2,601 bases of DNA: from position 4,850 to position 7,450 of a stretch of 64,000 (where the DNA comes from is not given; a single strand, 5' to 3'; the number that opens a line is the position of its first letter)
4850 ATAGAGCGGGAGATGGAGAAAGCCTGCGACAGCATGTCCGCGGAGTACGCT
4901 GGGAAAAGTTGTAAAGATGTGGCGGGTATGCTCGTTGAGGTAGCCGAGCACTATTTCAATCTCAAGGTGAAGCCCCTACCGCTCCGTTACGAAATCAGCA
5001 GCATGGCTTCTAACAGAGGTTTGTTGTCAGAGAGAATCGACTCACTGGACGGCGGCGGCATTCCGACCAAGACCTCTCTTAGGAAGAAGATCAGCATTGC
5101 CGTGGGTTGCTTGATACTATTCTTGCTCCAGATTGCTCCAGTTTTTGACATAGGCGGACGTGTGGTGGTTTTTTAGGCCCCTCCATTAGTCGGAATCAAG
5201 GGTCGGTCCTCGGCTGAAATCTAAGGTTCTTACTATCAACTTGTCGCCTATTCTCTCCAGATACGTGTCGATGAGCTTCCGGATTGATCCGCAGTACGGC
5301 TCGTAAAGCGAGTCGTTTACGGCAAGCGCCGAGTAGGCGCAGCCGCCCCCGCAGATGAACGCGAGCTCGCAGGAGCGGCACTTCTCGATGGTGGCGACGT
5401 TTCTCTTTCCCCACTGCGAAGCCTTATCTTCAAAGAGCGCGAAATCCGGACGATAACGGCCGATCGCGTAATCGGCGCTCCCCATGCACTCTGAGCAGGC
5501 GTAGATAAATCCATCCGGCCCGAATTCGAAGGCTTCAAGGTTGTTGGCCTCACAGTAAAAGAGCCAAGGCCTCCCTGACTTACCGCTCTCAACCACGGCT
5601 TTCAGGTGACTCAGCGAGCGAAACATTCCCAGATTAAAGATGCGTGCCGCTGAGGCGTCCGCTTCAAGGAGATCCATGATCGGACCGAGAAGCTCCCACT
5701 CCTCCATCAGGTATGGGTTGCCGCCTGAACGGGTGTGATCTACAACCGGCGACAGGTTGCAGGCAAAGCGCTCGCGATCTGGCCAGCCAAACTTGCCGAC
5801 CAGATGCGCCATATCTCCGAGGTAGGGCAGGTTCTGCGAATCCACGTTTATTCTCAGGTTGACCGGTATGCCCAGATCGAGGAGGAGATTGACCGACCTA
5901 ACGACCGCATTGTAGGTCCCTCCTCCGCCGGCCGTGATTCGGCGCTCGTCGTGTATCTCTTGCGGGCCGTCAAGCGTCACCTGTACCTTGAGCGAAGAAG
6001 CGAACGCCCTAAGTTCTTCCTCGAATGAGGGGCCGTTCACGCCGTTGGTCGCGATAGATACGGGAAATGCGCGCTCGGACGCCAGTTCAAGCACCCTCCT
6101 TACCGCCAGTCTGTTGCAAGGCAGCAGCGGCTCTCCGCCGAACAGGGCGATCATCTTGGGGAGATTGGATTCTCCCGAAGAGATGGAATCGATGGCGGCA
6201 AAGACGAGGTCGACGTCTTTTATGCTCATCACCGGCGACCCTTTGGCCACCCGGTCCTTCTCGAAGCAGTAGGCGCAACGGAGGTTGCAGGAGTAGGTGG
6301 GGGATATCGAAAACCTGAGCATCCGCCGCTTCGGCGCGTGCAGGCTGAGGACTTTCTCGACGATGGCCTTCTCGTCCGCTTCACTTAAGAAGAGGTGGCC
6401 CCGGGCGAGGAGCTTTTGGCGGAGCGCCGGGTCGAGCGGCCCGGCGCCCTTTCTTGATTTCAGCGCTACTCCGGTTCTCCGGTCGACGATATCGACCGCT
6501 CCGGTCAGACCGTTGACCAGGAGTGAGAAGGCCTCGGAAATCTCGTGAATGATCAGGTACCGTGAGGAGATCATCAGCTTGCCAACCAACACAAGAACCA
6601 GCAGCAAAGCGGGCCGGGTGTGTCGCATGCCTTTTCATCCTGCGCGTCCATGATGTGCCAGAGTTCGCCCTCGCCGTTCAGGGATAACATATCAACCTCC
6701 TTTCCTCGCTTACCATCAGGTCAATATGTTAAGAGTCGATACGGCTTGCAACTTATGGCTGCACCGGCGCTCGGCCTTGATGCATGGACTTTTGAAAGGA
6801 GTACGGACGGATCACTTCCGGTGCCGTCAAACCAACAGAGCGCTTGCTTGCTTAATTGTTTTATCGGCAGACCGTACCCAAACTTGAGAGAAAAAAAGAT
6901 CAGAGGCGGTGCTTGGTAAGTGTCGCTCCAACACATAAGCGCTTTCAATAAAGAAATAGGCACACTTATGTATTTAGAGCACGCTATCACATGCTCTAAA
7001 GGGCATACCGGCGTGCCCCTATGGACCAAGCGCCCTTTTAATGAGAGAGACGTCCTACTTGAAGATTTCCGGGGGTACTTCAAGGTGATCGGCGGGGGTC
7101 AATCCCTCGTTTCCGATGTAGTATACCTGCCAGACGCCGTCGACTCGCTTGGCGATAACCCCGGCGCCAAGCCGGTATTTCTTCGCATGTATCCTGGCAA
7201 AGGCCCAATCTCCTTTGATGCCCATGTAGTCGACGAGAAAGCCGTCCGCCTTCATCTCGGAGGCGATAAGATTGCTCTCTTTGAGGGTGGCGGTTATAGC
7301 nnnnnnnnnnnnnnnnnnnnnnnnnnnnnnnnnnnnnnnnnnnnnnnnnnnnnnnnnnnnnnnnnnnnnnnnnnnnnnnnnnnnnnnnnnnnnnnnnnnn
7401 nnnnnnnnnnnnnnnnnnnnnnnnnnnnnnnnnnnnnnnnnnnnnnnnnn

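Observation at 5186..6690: Unannotated 38-aa Cys/Trp-rich ORF translationally coupled to a radical SAM/SPASM enzyme: candidate new RiPP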

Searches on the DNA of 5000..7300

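Call 59: search_rna_families(source=window, start=5000, end=7300, threshold=evalue, max_evalue=1)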
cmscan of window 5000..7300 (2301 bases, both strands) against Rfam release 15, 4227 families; matches with E-value up to 1: 1.
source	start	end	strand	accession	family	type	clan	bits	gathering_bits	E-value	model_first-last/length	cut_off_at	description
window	6515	6581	-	RF01127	sR42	Gene; snRNA; snoRNA; CD-box;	-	18.1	38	0.25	1-63/63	no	Small nucleolar RNA sR42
